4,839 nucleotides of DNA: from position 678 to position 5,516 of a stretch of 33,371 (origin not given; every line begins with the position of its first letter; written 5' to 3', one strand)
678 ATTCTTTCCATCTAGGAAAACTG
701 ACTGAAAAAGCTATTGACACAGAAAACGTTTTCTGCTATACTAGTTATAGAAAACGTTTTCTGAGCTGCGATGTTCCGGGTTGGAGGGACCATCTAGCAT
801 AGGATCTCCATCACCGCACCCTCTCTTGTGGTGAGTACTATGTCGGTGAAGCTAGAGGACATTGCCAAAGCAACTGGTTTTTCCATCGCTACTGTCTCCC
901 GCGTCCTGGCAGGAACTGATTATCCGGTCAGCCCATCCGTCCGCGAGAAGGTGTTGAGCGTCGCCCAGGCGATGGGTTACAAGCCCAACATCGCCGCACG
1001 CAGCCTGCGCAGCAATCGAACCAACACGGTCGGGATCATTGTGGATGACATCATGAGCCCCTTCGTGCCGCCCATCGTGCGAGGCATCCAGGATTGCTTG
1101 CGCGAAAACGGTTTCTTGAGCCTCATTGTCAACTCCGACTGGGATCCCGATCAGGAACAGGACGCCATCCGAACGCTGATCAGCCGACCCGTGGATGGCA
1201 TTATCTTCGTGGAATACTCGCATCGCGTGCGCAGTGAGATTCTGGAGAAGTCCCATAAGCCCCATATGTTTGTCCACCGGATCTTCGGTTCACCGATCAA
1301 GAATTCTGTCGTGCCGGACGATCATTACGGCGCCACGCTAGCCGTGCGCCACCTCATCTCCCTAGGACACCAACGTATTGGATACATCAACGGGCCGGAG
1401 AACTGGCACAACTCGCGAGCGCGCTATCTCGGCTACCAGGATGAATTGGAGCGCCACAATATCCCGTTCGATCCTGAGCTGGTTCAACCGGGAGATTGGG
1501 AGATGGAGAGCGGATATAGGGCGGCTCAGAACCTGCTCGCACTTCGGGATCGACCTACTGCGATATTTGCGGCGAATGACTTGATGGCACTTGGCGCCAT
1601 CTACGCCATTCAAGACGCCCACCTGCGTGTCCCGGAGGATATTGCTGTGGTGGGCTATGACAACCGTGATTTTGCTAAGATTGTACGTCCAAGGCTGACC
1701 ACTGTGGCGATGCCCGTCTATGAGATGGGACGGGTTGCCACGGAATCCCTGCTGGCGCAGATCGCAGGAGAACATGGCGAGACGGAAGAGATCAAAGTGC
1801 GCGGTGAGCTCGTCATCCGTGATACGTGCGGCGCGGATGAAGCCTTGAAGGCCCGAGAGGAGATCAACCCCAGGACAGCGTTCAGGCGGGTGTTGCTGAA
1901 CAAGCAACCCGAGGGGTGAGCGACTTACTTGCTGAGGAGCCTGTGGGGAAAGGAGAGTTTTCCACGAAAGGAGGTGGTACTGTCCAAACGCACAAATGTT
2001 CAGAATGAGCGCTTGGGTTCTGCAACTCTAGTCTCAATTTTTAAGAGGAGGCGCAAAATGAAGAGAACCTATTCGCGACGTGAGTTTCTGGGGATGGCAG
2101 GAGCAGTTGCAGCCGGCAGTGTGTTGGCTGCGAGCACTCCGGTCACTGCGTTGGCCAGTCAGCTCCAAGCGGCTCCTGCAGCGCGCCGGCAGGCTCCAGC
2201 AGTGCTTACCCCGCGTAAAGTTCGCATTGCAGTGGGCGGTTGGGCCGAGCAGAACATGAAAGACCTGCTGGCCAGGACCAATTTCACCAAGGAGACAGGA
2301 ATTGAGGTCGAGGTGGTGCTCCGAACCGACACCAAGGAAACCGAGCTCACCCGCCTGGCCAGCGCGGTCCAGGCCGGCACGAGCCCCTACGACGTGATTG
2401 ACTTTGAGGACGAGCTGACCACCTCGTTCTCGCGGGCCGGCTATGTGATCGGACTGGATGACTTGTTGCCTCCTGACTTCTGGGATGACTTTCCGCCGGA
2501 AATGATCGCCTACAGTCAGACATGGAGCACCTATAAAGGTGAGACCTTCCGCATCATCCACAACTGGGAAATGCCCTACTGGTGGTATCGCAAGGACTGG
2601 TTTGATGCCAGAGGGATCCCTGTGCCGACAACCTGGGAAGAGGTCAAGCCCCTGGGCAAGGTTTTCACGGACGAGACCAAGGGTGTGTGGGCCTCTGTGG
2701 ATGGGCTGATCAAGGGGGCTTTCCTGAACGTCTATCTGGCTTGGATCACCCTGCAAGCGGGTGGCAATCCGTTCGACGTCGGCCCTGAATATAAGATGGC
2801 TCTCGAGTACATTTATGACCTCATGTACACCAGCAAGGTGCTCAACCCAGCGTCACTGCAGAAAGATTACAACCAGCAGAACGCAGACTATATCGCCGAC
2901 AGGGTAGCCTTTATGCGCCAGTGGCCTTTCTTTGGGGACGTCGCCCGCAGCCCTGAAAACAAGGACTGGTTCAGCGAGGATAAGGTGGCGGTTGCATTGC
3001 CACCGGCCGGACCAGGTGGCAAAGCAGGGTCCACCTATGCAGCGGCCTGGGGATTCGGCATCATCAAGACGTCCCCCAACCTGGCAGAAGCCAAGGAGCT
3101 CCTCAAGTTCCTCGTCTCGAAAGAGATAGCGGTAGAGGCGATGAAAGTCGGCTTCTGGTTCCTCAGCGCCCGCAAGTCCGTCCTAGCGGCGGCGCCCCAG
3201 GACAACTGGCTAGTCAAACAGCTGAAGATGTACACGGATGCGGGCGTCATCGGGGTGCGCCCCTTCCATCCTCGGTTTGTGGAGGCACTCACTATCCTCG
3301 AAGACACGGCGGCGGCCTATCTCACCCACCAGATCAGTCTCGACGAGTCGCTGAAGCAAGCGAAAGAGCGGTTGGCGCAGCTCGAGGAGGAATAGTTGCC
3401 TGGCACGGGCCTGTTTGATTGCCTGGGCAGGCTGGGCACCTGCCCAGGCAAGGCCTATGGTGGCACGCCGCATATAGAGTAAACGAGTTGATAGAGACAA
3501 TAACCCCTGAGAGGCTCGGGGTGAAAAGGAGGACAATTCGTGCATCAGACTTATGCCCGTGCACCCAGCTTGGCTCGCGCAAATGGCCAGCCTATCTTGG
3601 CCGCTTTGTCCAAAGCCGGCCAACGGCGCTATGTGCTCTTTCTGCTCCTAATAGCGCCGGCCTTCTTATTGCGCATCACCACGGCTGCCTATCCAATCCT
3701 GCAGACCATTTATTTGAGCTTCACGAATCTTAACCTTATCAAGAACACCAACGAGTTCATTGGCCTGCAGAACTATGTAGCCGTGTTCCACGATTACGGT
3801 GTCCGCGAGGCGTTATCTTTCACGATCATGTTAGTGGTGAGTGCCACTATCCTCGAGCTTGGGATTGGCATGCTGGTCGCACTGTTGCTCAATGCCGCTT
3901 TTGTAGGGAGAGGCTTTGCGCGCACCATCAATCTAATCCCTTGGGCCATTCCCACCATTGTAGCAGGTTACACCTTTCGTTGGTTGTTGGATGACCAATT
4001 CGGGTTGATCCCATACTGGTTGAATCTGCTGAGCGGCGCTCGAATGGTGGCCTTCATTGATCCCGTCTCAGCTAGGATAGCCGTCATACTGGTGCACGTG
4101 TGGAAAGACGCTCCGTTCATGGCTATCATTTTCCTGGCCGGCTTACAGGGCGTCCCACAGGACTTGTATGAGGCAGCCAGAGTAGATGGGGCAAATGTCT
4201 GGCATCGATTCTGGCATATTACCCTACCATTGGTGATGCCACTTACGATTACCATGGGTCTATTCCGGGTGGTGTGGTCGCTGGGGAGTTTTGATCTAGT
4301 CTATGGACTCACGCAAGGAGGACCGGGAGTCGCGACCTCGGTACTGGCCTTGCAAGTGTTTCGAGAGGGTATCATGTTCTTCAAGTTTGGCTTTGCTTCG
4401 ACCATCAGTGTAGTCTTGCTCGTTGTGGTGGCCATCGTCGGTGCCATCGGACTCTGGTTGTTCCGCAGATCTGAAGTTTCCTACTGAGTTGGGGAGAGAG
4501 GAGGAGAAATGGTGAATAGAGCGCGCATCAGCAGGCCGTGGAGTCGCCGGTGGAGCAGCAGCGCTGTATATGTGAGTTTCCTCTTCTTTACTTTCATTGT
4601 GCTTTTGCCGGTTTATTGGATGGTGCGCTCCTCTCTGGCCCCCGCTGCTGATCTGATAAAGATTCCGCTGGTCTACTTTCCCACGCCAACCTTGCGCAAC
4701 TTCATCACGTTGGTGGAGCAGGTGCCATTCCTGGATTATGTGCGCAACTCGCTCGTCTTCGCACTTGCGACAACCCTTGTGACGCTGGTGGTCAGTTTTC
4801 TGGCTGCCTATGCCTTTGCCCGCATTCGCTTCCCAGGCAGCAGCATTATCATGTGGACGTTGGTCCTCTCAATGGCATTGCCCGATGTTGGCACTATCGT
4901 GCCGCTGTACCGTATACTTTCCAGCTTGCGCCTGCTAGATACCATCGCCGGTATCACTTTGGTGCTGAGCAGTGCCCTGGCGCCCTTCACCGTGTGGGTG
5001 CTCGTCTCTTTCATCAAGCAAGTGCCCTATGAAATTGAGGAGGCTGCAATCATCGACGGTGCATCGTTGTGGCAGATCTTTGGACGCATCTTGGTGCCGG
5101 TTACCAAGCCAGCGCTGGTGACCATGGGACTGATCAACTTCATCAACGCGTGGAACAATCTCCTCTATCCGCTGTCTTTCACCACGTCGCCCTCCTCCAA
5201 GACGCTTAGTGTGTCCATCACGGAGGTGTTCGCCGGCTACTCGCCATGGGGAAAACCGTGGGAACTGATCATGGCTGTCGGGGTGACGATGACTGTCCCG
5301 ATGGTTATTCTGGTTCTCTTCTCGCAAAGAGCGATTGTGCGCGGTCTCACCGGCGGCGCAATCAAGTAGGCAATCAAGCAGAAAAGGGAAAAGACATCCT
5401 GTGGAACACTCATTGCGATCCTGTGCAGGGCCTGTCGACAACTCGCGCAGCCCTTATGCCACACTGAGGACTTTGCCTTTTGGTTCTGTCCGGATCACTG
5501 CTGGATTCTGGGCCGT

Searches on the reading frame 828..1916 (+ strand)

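Call 66: search_protein_families(library=pfam, proteins=[window:828-1916:+], max_evalue=0.00001)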
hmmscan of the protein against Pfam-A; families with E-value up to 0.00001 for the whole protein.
window:828-1916:+ (363 aa): 4 families
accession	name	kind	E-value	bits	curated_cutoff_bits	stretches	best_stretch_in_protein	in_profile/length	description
PF13377.12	Peripla_BP_3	-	1.8e-41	142.4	26.5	1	173-334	1-167/167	Periplasmic binding protein-like domain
PF00532.27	Peripla_BP_1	-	1.8e-28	100.3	22.2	1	66-324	2-273/281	Periplasmic binding proteins and sugar binding domain of LacI family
PF13407.12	Peripla_BP_4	-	4.5e-19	69.4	35.1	1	68-315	1-257/258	Periplasmic binding protein domain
PF00356.27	LacI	-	5.1e-12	45.8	27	1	9-54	2-46/46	Bacterial regulatory proteins, lacI family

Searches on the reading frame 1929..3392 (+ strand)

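Call 66: search_protein_families(library=pfam, proteins=[window:1929-3392:+], max_evalue=0.00001)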
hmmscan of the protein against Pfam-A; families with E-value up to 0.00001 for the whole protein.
window:1929-3392:+ (488 aa): 1 family
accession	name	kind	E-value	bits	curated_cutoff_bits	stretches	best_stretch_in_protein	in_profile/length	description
PF01547.30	SBP_bac_1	-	1.4e-25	91.4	26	1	113-400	13-305/307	Bacterial extracellular solute-binding protein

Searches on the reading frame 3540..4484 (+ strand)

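Call 66: search_protein_families(library=pfam, proteins=[window:3540-4484:+], max_evalue=0.00001)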
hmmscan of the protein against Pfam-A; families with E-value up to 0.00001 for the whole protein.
window:3540-4484:+ (315 aa): 1 family
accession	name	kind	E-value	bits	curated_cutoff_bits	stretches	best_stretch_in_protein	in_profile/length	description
PF00528.27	BPD_transp_1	-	8.8e-18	65.1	26.4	1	108-308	3-179/184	Binding-protein-dependent transport system inner membrane component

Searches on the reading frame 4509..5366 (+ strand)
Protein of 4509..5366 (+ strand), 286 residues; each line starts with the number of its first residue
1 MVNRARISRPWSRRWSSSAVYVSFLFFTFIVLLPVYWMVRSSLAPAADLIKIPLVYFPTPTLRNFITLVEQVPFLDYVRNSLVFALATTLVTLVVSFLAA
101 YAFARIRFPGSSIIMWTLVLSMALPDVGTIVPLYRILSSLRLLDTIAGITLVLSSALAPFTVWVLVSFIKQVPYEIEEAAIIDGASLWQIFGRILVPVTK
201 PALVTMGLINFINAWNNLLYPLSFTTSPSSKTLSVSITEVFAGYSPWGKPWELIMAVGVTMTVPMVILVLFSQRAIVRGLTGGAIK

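Call 66: search_protein_families(library=pfam, proteins=[window:4509-5366:+], max_evalue=0.00001)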
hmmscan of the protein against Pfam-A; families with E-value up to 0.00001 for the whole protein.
window:4509-5366:+ (286 aa): 1 family
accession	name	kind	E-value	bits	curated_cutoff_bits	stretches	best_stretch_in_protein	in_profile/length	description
PF00528.27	BPD_transp_1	-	1e-14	55.2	26.4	1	95-280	4-182/184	Binding-protein-dependent transport system inner membrane component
